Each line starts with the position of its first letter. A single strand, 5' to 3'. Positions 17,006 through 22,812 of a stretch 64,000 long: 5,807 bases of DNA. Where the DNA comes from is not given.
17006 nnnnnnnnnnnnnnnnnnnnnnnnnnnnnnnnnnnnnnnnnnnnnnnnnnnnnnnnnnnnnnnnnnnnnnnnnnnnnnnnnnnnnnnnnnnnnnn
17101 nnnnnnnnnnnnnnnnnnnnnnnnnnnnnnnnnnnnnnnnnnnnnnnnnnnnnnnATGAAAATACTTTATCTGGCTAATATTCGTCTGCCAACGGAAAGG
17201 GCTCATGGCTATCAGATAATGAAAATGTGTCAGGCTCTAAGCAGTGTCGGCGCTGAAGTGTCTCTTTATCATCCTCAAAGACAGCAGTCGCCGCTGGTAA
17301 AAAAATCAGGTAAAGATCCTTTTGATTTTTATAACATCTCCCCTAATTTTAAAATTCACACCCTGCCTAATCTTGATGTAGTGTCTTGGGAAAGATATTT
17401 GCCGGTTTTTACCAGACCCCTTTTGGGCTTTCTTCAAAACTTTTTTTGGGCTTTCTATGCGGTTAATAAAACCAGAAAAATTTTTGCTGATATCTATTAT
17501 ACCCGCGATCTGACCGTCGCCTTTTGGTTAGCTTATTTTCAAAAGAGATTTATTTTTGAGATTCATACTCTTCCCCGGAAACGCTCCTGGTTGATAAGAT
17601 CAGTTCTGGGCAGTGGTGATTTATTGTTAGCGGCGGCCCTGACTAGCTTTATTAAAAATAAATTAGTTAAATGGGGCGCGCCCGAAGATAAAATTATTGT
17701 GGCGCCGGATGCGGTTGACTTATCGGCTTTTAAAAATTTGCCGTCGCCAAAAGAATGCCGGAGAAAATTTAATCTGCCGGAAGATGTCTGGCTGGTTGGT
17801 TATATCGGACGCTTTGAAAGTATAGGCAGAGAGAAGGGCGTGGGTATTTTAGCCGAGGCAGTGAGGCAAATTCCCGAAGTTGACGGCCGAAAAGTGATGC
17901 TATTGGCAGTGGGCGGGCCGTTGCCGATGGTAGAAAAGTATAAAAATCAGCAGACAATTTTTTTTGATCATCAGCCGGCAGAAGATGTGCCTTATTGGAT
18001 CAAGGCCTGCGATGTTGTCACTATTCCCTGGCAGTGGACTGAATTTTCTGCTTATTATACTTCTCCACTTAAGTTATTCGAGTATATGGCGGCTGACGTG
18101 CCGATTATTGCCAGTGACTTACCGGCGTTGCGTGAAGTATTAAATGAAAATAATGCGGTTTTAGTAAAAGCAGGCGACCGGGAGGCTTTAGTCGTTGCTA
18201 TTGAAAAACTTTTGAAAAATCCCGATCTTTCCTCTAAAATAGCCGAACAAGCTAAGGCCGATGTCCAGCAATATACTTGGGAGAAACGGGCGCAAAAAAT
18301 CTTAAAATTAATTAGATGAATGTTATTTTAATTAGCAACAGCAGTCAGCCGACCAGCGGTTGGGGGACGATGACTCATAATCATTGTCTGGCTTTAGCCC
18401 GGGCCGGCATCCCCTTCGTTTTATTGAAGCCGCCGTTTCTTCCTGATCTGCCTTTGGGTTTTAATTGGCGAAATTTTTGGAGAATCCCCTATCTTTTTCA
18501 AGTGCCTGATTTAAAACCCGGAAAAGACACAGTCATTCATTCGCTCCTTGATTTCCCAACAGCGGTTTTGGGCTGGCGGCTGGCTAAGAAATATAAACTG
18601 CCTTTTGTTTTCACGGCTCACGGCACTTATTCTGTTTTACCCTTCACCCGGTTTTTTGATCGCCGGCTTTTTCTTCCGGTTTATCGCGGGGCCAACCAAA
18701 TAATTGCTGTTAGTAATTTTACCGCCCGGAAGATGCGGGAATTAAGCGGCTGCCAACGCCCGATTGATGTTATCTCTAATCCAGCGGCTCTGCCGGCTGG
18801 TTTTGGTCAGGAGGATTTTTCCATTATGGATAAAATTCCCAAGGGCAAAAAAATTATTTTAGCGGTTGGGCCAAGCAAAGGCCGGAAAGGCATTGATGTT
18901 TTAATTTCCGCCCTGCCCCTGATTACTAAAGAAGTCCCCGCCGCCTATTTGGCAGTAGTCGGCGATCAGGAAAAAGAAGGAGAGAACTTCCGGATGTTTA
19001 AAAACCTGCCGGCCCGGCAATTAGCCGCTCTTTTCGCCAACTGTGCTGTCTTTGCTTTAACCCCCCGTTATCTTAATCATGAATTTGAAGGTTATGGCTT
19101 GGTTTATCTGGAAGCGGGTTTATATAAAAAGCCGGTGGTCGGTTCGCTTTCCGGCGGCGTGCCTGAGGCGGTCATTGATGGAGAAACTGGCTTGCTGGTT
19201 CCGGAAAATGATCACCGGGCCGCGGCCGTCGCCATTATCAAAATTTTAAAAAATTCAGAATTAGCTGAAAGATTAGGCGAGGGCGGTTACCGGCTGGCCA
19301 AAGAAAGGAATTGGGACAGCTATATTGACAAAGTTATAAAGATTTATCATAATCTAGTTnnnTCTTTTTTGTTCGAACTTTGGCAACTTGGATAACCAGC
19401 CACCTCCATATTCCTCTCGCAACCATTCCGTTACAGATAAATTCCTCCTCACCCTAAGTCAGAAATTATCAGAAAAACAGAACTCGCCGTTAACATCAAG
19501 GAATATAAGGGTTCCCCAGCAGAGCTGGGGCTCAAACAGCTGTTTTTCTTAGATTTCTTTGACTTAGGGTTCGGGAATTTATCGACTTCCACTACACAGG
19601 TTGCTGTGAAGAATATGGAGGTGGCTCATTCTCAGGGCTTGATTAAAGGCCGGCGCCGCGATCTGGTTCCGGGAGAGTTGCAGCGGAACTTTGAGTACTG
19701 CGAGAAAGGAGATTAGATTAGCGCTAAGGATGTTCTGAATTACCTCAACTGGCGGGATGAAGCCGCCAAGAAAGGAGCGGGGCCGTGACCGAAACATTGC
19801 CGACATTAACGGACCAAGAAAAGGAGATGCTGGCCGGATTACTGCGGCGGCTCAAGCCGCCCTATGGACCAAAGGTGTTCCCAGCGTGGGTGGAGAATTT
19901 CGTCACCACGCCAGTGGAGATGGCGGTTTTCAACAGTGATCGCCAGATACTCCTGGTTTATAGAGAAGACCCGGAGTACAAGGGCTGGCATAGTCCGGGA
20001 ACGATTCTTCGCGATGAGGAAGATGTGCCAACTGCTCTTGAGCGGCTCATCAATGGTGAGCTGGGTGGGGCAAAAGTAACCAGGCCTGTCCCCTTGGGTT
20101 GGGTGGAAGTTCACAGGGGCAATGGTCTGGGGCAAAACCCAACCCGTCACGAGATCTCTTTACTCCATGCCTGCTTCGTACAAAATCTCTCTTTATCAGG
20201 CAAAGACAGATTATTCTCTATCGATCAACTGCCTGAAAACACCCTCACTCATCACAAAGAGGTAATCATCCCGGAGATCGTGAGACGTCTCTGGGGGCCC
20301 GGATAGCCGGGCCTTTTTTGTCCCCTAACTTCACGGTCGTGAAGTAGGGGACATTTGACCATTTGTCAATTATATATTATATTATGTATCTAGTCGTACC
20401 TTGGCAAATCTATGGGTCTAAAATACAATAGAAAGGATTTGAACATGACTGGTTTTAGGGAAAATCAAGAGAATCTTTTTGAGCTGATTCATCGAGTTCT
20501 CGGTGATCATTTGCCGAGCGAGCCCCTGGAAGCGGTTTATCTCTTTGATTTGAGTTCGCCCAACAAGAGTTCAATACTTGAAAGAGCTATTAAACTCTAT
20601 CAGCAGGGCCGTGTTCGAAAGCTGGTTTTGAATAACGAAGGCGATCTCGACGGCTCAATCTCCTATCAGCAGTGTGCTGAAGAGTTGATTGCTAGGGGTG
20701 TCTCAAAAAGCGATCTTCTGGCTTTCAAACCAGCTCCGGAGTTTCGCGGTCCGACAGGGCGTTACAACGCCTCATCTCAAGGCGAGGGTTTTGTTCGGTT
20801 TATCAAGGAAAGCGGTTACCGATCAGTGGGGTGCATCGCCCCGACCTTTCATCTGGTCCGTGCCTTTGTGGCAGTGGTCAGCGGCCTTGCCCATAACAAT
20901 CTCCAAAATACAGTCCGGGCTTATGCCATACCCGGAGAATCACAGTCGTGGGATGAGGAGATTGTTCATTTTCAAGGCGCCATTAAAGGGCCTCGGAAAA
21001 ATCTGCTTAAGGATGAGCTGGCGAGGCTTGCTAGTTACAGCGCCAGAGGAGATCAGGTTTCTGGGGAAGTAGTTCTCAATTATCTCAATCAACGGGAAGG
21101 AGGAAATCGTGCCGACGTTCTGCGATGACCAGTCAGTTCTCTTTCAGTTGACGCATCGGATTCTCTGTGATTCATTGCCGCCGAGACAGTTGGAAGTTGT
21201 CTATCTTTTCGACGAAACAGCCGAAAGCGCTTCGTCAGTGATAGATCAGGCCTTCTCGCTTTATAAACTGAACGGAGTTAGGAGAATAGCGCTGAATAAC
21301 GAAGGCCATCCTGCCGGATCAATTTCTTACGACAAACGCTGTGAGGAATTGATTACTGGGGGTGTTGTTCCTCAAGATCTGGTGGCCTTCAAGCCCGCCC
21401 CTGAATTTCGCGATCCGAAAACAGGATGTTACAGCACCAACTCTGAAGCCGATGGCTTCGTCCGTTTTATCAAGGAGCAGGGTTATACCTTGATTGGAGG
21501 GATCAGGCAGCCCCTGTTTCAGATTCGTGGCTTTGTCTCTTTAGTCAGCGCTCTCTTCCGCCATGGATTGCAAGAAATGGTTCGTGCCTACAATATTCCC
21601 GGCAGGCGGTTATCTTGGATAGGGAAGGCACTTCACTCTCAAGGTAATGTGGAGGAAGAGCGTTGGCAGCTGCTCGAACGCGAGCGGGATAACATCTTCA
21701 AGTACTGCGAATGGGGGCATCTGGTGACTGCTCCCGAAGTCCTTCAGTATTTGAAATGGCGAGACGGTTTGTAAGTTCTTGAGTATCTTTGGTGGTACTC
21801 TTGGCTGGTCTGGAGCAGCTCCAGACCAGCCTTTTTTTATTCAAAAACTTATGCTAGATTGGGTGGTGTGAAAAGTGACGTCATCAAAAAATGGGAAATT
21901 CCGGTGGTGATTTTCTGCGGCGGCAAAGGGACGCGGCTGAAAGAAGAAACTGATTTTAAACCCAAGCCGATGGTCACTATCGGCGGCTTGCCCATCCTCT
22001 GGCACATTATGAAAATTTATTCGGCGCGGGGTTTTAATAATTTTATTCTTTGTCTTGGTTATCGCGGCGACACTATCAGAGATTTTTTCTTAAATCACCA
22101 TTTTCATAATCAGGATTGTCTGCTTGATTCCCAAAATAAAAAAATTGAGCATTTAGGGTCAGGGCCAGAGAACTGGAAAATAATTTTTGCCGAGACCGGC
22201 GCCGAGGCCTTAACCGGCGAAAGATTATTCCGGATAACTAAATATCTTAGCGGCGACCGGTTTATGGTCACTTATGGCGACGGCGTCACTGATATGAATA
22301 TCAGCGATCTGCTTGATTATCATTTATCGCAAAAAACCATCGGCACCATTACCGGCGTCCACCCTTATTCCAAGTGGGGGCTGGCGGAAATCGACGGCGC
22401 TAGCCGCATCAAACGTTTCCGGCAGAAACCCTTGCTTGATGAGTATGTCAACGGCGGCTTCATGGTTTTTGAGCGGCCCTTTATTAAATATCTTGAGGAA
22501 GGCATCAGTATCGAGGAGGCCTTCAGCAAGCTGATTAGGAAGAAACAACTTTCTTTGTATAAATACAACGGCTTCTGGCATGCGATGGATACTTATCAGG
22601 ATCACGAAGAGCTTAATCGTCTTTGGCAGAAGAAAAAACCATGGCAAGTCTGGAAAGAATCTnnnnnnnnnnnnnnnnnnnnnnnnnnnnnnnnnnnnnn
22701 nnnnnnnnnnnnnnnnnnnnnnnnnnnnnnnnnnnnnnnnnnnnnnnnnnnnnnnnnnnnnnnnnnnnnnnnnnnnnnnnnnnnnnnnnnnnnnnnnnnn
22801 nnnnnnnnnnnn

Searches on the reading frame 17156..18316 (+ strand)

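Call 6: search_protein_families(library=ncbifam, proteins=[window:17156-18316:+], max_evalue=0.00001)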
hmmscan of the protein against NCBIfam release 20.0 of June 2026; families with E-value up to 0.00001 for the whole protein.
window:17156-18316:+ (387 aa): 16 families
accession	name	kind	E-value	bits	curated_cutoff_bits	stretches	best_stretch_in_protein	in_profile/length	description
TIGR04063.1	stp3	hypoth_equivalog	2.6e-20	72.7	442.05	1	166-380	168-386/397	TIGR04063 family PEP-CTERM/XrtA system glycosyltransferase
NF047684.1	TeichurnBiosyTuaC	equivalog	1.3e-17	63.8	550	1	180-382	187-382/391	teichuronic acid biosynthesis protein TuaC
NF053787.1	GlcN_PG_synth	equivalog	1.5e-17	63.5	480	1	155-384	145-354/361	N-acetylglucosaminyl phosphatidylglycerol synthase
NF038298.1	EPS_HpsO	equivalog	3.2e-15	55.8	575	1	63-385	57-383/388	hormogonium polysaccharide biosynthesis glycosyltransferase HpsO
NF007640.0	PRK10307.1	subfamily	1.3e-13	50.7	276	1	164-371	180-388/411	WcaI family glycosyltransferase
TIGR03449.1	mycothiol_MshA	equivalog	2e-12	46.7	462.5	1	148-385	159-399/406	D-inositol-3-phosphate glycosyltransferase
NF047676.1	TeichurnBiosyTuaH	equivalog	1.2e-10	40.9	550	1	262-384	262-382/384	teichuronic acid biosynthesis protein TuaH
TIGR02149.1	glgA_Coryne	subfamily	1.9e-10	40.4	302.4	1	164-385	153-386/391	glycogen synthase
TIGR04047.1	MSMEG_0565_glyc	hypoth_equivalog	9e-09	34.9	259.85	1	305-384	291-369/373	MSMEG_0565 family glycosyltransferase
NF041876.1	EPS_EpsE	equivalog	1.5e-08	34.3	400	1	307-380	312-387/389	exopolysaccharide biosynthesis GT4 family glycosyltransferase EpsE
NF012028.0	PRK15484.1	subfamily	2.9e-08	33.2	618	1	175-384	158-373/380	lipopolysaccharide N-acetylglucosaminyltransferase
TIGR03999.1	thiol_BshA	equivalog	3.8e-08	32.7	273.7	1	161-379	150-363/375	N-acetyl-alpha-D-glucosaminyl L-malate synthase BshA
NF041010.1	glycosy_Agl16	equivalog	1.2e-07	30.9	575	0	303-385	266-347/352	glycosylation protein Agl16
NF038295.1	EPS_HpsP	equivalog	1.3e-07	30.9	550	1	179-385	177-383/388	hormogonium polysaccharide biosynthesis glycosyltransferase HpsP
TIGR03088.1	stp2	hypoth_equivalog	1.4e-07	30.9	409.05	1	174-381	156-365/374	TIGR03088 family PEP-CTERM/XrtA system glycosyltransferase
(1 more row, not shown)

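Call 7: search_protein_families(library=pfam, proteins=[window:17156-18316:+], max_evalue=0.00001)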
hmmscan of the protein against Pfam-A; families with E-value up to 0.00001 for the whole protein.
window:17156-18316:+ (387 aa): 3 families
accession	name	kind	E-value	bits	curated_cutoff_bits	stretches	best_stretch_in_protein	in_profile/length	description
PF13692.12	Glyco_trans_1_4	-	3.3e-21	76.5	27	1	214-355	4-142/142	Glycosyl transferases group 1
PF00534.26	Glycos_transf_1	-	4.8e-21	75.5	26.4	1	201-368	5-171/172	Glycosyl transferases group 1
PF13524.12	Glyco_trans_1_2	-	2.6e-13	50.6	25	1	250-383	17-143/144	Glycosyl transferase-like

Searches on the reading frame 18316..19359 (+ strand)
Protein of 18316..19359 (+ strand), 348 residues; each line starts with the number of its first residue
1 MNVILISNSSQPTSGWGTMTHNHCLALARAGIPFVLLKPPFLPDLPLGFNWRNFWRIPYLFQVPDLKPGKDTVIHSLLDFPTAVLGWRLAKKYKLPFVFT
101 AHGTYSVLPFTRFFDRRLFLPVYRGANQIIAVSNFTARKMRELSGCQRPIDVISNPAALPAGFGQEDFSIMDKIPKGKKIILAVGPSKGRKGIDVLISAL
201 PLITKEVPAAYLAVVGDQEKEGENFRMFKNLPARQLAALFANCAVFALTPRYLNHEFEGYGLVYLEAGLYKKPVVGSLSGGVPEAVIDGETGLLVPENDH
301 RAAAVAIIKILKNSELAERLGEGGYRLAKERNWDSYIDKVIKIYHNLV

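Call 6: search_protein_families(library=ncbifam, proteins=[window:18316-19359:+], max_evalue=0.00001)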
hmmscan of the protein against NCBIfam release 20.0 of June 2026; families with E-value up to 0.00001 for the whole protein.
window:18316-19359:+ (348 aa): 13 families
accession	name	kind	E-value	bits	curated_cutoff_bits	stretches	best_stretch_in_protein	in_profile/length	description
TIGR02149.1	glgA_Coryne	subfamily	2.6e-20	72.9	302.4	1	123-347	142-390/391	glycogen synthase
TIGR03449.1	mycothiol_MshA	equivalog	7.4e-17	61.3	462.5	1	227-346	288-402/406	D-inositol-3-phosphate glycosyltransferase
TIGR03999.1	thiol_BshA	equivalog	8.3e-17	61.2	273.7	1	89-347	106-373/375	N-acetyl-alpha-D-glucosaminyl L-malate synthase BshA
NF041876.1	EPS_EpsE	equivalog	6.2e-13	48.7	400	1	240-324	293-372/389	exopolysaccharide biosynthesis GT4 family glycosyltransferase EpsE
NF047684.1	TeichurnBiosyTuaC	equivalog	9.1e-13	47.9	550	1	72-325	110-366/391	teichuronic acid biosynthesis protein TuaC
TIGR04063.1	stp3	hypoth_equivalog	4.1e-11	42.4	442.05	1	265-347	312-395/397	TIGR04063 family PEP-CTERM/XrtA system glycosyltransferase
TIGR03088.1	stp2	hypoth_equivalog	4.1e-09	36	409.05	1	236-346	266-372/374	TIGR03088 family PEP-CTERM/XrtA system glycosyltransferase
NF041139.1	TreT_Thcocales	equivalog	5.2e-09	35.4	775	1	258-337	324-397/412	trehalose synthase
NF038298.1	EPS_HpsO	equivalog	8.9e-09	34.6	575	1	258-333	299-372/388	hormogonium polysaccharide biosynthesis glycosyltransferase HpsO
NF053787.1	GlcN_PG_synth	equivalog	1.2e-08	34.2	480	1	174-347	193-359/361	N-acetylglucosaminyl phosphatidylglycerol synthase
TIGR04047.1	MSMEG_0565_glyc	hypoth_equivalog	5.5e-07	29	259.85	0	231-345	265-372/373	MSMEG_0565 family glycosyltransferase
TIGR04157.1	glyco_rSAM_CFB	subfamily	2.6e-06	26.7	400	0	125-219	169-268/406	TIGR04157 family glycosyltransferase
NF041010.1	glycosy_Agl16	equivalog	5.2e-06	25.6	575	0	253-347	259-351/352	glycosylation protein Agl16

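Call 7: search_protein_families(library=pfam, proteins=[window:18316-19359:+], max_evalue=0.00001)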
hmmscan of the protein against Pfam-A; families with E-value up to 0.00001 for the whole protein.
window:18316-19359:+ (348 aa): 4 families
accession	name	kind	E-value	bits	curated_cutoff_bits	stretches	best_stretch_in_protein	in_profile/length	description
PF00534.26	Glycos_transf_1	-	8.2e-29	100.8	26.4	1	173-325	10-170/172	Glycosyl transferases group 1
PF13692.12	Glyco_trans_1_4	-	4.6e-21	76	27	1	179-313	2-142/142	Glycosyl transferases group 1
PF13439.12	Glyco_transf_4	-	9.4e-15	55.5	28.5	1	18-156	6-165/170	Glycosyltransferase Family 4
PF13579.12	Glyco_trans_4_4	-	3.7e-09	37.5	29.7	1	45-155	45-157/158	Glycosyl transferase 4-like domain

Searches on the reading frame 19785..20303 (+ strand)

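Call 6: search_protein_families(library=ncbifam, proteins=[window:19785-20303:+], max_evalue=0.00001)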
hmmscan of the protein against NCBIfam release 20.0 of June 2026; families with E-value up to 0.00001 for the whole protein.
window:19785-20303:+ (173 aa): 0 families

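Call 7: search_protein_families(library=pfam, proteins=[window:19785-20303:+], max_evalue=0.00001)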
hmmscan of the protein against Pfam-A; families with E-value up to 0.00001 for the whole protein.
window:19785-20303:+ (173 aa): 1 family
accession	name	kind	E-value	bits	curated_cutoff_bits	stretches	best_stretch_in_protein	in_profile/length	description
PF00293.34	NUDIX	-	1.4e-06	28.8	21.1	1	46-149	8-118/134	NUDIX domain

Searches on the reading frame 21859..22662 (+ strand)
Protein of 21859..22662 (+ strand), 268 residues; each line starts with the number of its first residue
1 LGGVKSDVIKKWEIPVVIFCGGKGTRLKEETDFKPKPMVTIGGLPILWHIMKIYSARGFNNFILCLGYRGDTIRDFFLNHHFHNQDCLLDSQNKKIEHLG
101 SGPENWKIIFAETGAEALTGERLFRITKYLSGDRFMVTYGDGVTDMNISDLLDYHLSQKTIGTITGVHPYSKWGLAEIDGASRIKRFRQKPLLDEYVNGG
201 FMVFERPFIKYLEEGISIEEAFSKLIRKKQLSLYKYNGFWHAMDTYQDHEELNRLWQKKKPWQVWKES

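Call 6: search_protein_families(library=ncbifam, proteins=[window:21859-22662:+], max_evalue=0.00001)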
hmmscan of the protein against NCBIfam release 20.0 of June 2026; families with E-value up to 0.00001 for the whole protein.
window:21859-22662:+ (268 aa): 13 families
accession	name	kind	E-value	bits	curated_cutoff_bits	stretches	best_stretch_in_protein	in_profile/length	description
TIGR02623.1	G1P_cyt_trans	equivalog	2.8e-77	259.6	300.25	1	16-265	3-255/255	glucose-1-phosphate cytidylyltransferase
TIGR03992.1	Arch_glmU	subfamily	1.6e-18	66.8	292.1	2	16-85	3-72/393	bifunctional sugar-1-phosphate nucleotidylyltransferase/acetyltransferase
NF052502.1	man1P_GTase_Rv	exception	9.9e-18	64.1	440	2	16-78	3-65/352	mannose-1-phosphate guanylyltransferase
NF049965.1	GlMnHpPGnyltfHddC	equivalog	7.1e-15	55.2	300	1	17-227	4-192/221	D-glycero-D-manno-heptose 1-phosphate guanosyltransferase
NF041313.1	UDPGP_AglF_Halo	equivalog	3.9e-14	52.7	400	1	17-79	4-66/234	UTP--glucose-1-phosphate uridylyltransferase AglF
NF045761.1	NAMPUrTaseMurU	equivalog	1.3e-11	44.9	250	1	17-76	4-63/226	N-acetylmuramate alpha-1-phosphate uridylyltransferase MurU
TIGR02091.1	glgC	equivalog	2.3e-11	43.4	424.9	1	16-246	3-249/364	glucose-1-phosphate adenylyltransferase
NF003670.0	PRK05293.1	equivalog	1e-08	34.5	470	1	15-251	6-253/382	glucose-1-phosphate adenylyltransferase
NF001947.0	PRK00725.1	subfamily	2.9e-08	32.9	470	1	16-194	19-196/426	glucose-1-phosphate adenylyltransferase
NF041173.1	Sug_nt_acttase_Thmprot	equivalog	7.4e-08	31.7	600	1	16-246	3-217/405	bifunctional sugar-1-phosphate nucleotidylyltransferase/acetyltransferase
NF041135.1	IPPtranDIPPsyn_Thcocales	equivalog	1.3e-07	30.9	580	1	17-83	4-67/419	bifunctional L-myo-inositol-1-phosphate cytidylyltransferase/CDP-L-myo-inositol myo-inositolphosphotransferase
TIGR01208.1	rmlA_long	equivalog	2.9e-07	29.7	320.25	0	17-79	3-66/353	glucose-1-phosphate thymidylyltransferase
NF002772.0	PRK02862.1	equivalog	2.2e-06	26.7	537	0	17-194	7-182/429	glucose-1-phosphate adenylyltransferase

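Call 7: search_protein_families(library=pfam, proteins=[window:21859-22662:+], max_evalue=0.00001)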
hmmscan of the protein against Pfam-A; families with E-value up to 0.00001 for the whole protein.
window:21859-22662:+ (268 aa): 1 family
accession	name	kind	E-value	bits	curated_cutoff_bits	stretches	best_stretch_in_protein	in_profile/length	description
PF00483.29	NTP_transferase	-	2.5e-15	57.2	21.2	1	17-241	3-227/245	Nucleotidyl transferase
